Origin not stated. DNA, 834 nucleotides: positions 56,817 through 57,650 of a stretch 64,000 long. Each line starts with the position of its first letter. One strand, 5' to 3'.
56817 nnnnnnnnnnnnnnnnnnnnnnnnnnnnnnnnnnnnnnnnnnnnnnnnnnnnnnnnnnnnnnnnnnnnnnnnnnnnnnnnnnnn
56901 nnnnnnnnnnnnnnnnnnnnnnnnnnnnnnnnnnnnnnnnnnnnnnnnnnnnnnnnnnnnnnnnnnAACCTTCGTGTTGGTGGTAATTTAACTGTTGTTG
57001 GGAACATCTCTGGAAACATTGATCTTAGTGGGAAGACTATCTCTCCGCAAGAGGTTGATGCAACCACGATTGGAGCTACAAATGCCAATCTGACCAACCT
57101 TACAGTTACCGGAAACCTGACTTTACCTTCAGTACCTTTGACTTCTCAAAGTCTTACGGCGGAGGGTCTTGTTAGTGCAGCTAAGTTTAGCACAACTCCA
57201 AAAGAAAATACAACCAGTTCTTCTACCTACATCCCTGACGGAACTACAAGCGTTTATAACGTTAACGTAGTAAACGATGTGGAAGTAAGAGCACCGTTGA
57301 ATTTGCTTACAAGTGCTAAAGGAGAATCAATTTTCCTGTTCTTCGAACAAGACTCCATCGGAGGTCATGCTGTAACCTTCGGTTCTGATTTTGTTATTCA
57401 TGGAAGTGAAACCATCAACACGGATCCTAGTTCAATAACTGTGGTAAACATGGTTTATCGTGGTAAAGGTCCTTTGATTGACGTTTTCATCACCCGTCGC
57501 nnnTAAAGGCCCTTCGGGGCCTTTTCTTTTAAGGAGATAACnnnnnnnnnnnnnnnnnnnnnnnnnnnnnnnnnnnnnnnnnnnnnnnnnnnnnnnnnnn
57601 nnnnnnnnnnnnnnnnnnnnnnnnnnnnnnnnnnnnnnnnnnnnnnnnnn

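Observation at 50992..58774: At least three additional, structurally distinct host-recognition candidates downstream of the baseplate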

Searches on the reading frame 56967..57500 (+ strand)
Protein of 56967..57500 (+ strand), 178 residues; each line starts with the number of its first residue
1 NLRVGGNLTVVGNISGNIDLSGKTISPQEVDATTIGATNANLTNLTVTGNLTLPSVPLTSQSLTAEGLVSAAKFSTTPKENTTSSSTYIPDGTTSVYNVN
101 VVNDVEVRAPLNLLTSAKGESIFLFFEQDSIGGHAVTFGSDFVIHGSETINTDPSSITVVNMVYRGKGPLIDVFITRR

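Call 60: search_dna_similar(query=window:57060-57500:+, collection=phages, mode=protein, max_rows=60, rows=spread, max_evalue=0.001)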
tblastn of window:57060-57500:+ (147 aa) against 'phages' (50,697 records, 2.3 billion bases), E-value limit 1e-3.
Records with a match: 190; places in all: 190; records where one place covers at least 80% of the query: 23.
Best place of each record, by identity: 60-80% 6; <60% 184.
By first word of the organism name: Escherichia 79; Klebsiella 30; Cronobacter 17; Salmonella 17; Pectobacterium 11; Enterobacter 7; Erwinia 7; Yersinia 4; Campylobacter 4; Serratia 3; and 6 more.
By host as written in the record: - 18; Escherichia coli 17; Cronobacter sakazakii 13; Klebsiella pneumoniae 12; Escherichia sp. 7; Klebsiella pneumoniae K23 7; Escherichia coli K-12 MG1655 7; Escherichia coli str. K-12 substr. MG1655 4; and 66 more.
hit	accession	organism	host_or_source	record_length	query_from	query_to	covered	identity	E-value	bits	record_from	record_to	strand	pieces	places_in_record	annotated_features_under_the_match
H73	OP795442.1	Escherichia phage A7_1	Escherichia coli str. K-12 substr. ...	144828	23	147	85%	74.4%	8e-51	178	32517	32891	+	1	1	tail fiber protein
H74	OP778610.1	Escherichia phage W70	Escherichia coli str. K-12 substr. ...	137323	23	147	85%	74.4%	8e-51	178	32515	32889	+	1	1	tail fiber protein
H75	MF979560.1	Pectobacterium phage DU_PP_I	Pectobacterium sp.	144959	23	147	85%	54.6%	1e-26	109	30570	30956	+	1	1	putative tail fiber protein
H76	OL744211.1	Enterobacter phage vB_ExiM_F1M1E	Enterobacter hormaechei subsp. ...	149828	23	147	85%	54.6%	2e-26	108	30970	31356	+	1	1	hypothetical protein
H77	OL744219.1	Enterobacter phage vB_ExiM_F5M1E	Enterobacter hormaechei subsp. ...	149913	23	147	85%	54.6%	2e-26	108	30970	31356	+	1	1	hypothetical protein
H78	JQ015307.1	Pectobacterium phage phiTE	Pectobacterium atrosepticum SCRI1043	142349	26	147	83%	55.1%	3e-26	108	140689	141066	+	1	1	putative tail fiber protein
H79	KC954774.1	Cronobacter phage CR8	Cronobacter sakazakii ATCC 29544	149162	23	147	85%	50.4%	2e-26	108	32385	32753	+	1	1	putative tail fiber protein 2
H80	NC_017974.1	Cronobacter phage CR3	Cronobacter sakazakii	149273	23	147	85%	49.6%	2e-25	105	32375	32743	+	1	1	tail fiber protein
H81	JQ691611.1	Cronobacter phage CR9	Cronobacter sakazakii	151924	38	147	75%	40.0%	1e-13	72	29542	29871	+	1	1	putative tail fiber protein 2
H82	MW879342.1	Erwinia phage pEa_SNUABM_19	Erwinia amylovora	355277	51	147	66%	41.2%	1e-10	64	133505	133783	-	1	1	hypothetical protein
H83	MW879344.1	Erwinia phage pEa_SNUABM_49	Erwinia amylovora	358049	51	147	66%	41.2%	1e-10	64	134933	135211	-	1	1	hypothetical protein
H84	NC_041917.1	Serratia phage BF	Serratia marcescens UCC2017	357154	51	147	66%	41.2%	1e-10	64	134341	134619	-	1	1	tail fiber protein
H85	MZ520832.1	Salmonella phage SSBI34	Salmonella enterica subsp. enterica ...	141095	36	147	76%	34.8%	3e-12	68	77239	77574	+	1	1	putative tail fiber protein 2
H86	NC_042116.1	Yersinia phage fHe-Yen9-04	-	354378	53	147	65%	40.0%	6e-9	59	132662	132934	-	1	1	g218c: tail fiber protein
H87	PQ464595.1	Erwinia phage Kaldavass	Erwinia aphidicola W09_2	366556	51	147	66%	38.4%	7e-5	47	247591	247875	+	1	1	tail fiber protein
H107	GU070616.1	Salmonella phage PVPSE1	Salmonella enteritidis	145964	90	147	39%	39.0%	4e-6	50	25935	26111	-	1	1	41: putative tail fiber protein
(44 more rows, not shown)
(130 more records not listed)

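Call 62: find_homologous_proteins(query=window:56967-57500:+, max_evalue=0.001)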
Query window:56967-57500:+: 279 candidates shared short words with the query, none scored E <= 0.001.

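Call 69: get_annotated_region(hit=H107, flank=7000)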
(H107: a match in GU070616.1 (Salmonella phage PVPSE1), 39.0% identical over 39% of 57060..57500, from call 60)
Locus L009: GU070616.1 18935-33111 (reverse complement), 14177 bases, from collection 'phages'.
description: Salmonella phage PVP-SE1, complete genome.
organism: Salmonella phage PVPSE1 (NCBI taxid 889338)
taxonomy: Viruses; Duplodnaviria; Heunggongvirae; Uroviricota; Caudoviricetes; Vequintavirinae; Seunavirus; Seunavirus PVPSE1
host: Salmonella enteritidis; source: -; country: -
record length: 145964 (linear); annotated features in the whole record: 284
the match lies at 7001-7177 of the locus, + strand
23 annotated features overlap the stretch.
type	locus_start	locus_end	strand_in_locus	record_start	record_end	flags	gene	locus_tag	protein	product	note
CDS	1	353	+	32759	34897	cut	49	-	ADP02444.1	putative fusion protein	similar to YP_002003545.1 hypothetical protein rv5_gp043 from Escherichia phage rv5 at N-terminus and YP_002413095.1 ...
CDS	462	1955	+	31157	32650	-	48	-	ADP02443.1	conserved hypothetical protein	similar to YP_002003538.1 hypothetical protein rv5_gp036 from Escherichia phage rv5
CDS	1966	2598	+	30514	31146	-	47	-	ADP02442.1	conserved hypothetical protein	similar to YP_002003537.1; hypothetical protein rv5_gp035 from Escherichia phage rv5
CDS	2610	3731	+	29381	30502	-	46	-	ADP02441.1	putative tail fiber protein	similar to YP_002003535.1; putative tail fiber protein from Escherichia phage rv5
CDS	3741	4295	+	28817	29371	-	45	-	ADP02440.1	putative tail fiber assembly protein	similar to YP_002003534.1 putative tail fiber assembly protein from Escherichia phage rv5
CDS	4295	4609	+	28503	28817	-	44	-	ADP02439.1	conserved hypothetical membrane protein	similar to YP_002003533.1 hypothetical protein rv5_gp031 from Escherichia phage rv5; membrane protein with 1 ...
CDS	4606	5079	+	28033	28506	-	43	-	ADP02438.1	hypothetical membrane protein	membrane protein with 4 transmembrane domains as shown using Octopus and Phobius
CDS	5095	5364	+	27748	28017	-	42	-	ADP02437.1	conserved hypothetical membrane protein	membrane protein with 1 transmembrane domain as shown using Octopus and Phobius; similar to YP_002003531.1 hypothetical ...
CDS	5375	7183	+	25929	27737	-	41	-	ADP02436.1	putative tail fiber protein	similar to YP_002003530.1 putative tail fiber protein from Escherichia phage rv5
CDS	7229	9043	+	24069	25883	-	40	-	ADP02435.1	hypothetical protein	-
regulatory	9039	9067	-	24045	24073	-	-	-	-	terminator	rho-independent terminator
regulatory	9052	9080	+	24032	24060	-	-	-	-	terminator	rho-independent terminator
CDS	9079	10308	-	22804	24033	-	39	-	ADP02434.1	conserved hypothetical protein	similar to YP_002003711.1 hypothetical protein rv5_gp209 from Escherichia phage rv5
CDS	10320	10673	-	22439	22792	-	38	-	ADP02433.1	hypothetical protein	-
CDS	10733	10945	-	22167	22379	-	37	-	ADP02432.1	hypothetical membrane protein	membrane protein with 2 transmembrane domains as shown using TMHMM and Octopus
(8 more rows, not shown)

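Call 70: search_protein_families(library=pfam, proteins=[L009:7229-9043:+, L009:5375-7183:+], max_evalue=10)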
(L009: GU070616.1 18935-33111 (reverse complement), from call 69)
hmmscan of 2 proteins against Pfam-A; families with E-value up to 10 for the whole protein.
L009:7229-9043:+ (604 aa): 5 families
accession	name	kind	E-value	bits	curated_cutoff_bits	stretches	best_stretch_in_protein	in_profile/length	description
PF25390.1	WD40_RLD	-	9.8e-11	42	150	2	41-180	207-346/363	RCC1-like domain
PF02368.24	Big_2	-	1.3e-09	38.3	22.8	1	409-472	15-78/79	Bacterial Ig-like domain (group 2)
PF00415.24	RCC1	-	9.8e-09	36.1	21.7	1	151-183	1-33/50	Regulator of chromosome condensation (RCC1) repeat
PF22359.2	Big-like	-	7.4e-05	23.4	27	1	430-455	3-28/48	Bacterial Ig-like domain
PF13540.12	RCC1_2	-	0.0064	16.7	22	1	151-164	17-30/30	Regulator of chromosome condensation (RCC1) repeat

L009:5375-7183:+ (602 aa): 1 family
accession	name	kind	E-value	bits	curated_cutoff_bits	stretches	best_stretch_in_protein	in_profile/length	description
PF04519.19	Bactofilin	-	0.64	10.7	27.9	2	401-491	3-93/98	Polymer-forming cytoskeletal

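Call 83: search_solved_structures(query=A2, max_evalue=1)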
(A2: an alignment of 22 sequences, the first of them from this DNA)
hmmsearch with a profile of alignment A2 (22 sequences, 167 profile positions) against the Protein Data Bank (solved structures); distinct sequences matched with E-value up to 1: 1.
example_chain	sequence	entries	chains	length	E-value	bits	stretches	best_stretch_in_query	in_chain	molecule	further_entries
9cuy_g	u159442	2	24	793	1e-64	220.9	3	3-166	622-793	Putative tail fiber protein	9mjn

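Call 87: predict_structure(alignment_id=A2)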
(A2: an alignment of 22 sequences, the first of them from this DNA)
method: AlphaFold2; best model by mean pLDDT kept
length: 170 residues; sequences in the alignment: 22
mean_pLDDT: 87.3   pTM: 0.70
mean pLDDT of the five models: 87.3, 87.1, 85.5, 85.5, 83.8
residues with pLDDT >= 90: 91; 70-90: 71; 50-70: 8; < 50: 0
segments of 3 or more residues with pLDDT < 50: none
pLDDT, mean of each block of 10 residues (from residue 1): 78 83 75 73 71 72 82 95 93 97 89 96 97 95 97 95 96
secondary structure, 60 per line:
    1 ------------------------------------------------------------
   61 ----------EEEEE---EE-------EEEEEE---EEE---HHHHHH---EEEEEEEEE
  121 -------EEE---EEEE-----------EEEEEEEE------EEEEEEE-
elements in order: E71-75 E88-93 E97-99 H103-108 E112-120 E128-130 E134-137 E149-156 E163-169
